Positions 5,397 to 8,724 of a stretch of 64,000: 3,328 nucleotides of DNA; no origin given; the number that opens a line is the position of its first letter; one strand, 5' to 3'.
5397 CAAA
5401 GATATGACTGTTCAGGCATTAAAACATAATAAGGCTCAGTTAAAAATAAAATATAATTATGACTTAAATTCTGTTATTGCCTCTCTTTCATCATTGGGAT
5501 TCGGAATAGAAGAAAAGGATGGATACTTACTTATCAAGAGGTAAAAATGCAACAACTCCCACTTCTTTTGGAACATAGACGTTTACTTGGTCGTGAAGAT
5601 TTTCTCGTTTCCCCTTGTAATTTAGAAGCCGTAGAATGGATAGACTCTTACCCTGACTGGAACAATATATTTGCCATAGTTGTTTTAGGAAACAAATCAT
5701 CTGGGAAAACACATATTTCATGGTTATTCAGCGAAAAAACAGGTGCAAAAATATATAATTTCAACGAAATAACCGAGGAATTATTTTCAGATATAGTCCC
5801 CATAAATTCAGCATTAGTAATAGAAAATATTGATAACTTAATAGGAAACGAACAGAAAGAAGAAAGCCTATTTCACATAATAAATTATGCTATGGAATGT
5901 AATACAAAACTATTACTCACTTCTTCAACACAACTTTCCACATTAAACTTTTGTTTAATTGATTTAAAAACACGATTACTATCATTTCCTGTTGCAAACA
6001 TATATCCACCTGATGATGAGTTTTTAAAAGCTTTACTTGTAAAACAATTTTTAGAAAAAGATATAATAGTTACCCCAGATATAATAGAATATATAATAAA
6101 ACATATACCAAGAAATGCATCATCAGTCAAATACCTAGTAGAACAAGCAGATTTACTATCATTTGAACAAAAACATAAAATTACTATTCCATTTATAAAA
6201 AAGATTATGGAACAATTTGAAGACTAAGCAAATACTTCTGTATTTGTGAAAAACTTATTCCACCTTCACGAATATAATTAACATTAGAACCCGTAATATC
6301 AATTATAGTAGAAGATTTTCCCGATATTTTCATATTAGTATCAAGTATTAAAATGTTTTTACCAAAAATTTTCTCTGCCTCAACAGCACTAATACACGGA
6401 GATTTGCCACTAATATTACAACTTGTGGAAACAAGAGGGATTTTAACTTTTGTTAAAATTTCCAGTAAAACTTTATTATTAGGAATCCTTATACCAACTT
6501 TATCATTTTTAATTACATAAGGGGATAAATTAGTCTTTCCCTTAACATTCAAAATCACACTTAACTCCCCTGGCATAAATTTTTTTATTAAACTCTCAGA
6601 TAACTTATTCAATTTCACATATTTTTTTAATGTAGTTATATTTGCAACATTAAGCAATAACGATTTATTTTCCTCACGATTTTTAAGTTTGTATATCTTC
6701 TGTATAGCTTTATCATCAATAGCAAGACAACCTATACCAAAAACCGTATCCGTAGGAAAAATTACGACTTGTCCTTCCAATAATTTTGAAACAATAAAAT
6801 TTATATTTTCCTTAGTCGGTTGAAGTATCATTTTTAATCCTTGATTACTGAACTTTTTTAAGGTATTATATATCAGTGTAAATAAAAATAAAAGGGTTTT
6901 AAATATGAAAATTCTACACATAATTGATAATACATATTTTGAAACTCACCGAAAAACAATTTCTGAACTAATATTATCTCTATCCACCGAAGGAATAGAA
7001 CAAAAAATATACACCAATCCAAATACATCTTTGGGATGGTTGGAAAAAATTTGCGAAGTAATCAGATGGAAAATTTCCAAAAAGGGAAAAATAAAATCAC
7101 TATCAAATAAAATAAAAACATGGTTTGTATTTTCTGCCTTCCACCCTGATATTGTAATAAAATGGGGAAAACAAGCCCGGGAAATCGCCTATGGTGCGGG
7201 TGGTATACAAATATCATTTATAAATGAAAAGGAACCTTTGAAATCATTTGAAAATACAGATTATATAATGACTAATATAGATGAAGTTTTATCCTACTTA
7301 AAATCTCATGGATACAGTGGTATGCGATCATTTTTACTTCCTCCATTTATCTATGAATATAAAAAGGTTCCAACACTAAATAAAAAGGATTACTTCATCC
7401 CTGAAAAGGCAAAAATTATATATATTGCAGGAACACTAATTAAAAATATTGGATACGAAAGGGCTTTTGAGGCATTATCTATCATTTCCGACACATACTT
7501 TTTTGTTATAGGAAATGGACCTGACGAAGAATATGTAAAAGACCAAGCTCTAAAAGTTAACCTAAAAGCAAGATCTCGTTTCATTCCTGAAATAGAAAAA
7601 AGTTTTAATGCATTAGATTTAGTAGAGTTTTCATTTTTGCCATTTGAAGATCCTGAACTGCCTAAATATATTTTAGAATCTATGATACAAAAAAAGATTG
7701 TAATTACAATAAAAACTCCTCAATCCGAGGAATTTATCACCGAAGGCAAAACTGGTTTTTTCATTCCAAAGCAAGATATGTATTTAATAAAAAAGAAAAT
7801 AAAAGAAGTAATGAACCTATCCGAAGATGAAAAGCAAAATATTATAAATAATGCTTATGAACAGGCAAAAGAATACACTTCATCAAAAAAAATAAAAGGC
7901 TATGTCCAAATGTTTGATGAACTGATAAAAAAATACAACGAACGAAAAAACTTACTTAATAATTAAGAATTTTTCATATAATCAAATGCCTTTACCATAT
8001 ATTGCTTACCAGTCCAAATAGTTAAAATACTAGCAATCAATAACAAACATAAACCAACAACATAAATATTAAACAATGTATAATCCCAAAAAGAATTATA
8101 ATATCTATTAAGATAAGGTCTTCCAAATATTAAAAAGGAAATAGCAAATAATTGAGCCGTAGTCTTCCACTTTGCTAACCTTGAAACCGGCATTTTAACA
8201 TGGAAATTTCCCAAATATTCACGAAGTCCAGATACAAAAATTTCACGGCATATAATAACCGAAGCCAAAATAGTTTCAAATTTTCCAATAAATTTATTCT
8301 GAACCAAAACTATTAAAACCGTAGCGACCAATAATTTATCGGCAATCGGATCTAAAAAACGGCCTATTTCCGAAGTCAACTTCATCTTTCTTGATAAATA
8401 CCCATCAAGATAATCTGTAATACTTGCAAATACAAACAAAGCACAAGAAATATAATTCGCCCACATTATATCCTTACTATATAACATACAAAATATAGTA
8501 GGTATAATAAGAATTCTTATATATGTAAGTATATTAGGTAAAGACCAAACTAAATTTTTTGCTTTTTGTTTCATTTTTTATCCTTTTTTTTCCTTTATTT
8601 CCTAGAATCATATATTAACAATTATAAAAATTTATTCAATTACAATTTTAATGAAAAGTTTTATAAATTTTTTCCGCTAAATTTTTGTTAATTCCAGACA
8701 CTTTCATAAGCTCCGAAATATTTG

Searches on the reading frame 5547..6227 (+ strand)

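Call 9: search_protein_families(library=pfam, proteins=[window:5547-6227:+], max_evalue=0.00001)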
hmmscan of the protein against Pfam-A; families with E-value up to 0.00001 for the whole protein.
window:5547-6227:+ (226 aa): 1 family
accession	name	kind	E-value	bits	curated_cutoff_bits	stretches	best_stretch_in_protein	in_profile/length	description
PF22688.2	Hda_lid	-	1.3e-09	38.4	27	1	165-221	9-65/65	Hda, lid domain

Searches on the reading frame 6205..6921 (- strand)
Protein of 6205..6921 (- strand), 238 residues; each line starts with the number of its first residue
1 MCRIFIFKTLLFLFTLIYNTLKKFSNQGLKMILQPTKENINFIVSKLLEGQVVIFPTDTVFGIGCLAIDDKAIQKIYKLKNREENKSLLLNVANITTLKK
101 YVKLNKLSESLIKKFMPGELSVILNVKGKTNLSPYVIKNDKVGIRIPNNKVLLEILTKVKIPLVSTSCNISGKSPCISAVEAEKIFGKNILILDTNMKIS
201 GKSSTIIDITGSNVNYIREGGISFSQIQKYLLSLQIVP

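Call 9: search_protein_families(library=pfam, proteins=[window:6205-6921:-], max_evalue=0.00001)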
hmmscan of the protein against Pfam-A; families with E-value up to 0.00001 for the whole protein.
window:6205-6921:- (238 aa): 1 family
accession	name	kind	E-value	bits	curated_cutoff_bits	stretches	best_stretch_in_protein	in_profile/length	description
PF01300.24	Sua5_yciO_yrdC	-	8.4e-47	159.4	25.1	1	47-220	3-178/178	Telomere recombination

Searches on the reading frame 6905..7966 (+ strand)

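Call 9: search_protein_families(library=pfam, proteins=[window:6905-7966:+], max_evalue=0.00001)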
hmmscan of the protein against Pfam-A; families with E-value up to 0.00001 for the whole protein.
window:6905-7966:+ (353 aa): 2 families
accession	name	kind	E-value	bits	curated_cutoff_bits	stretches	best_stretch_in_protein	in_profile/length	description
PF00534.26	Glycos_transf_1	-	1.4e-18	67.5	26.4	1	159-319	5-171/172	Glycosyl transferases group 1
PF13692.12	Glyco_trans_1_4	-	1.3e-09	38.8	27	1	170-303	2-140/142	Glycosyl transferases group 1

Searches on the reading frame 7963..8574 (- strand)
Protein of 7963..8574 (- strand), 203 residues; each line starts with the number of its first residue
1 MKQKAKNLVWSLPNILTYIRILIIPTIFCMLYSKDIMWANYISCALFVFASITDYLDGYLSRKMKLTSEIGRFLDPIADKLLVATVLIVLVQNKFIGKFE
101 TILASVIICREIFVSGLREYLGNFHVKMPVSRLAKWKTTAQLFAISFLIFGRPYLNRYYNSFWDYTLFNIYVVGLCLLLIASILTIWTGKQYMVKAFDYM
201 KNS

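Call 9: search_protein_families(library=pfam, proteins=[window:7963-8574:-], max_evalue=0.00001)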
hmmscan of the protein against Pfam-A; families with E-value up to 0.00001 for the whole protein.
window:7963-8574:- (203 aa): 1 family
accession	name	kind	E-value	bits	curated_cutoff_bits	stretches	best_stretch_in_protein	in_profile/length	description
PF01066.26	CDP-OH_P_transf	-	5.7e-35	121.4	22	1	10-186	1-151/152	CDP-alcohol phosphatidyltransferase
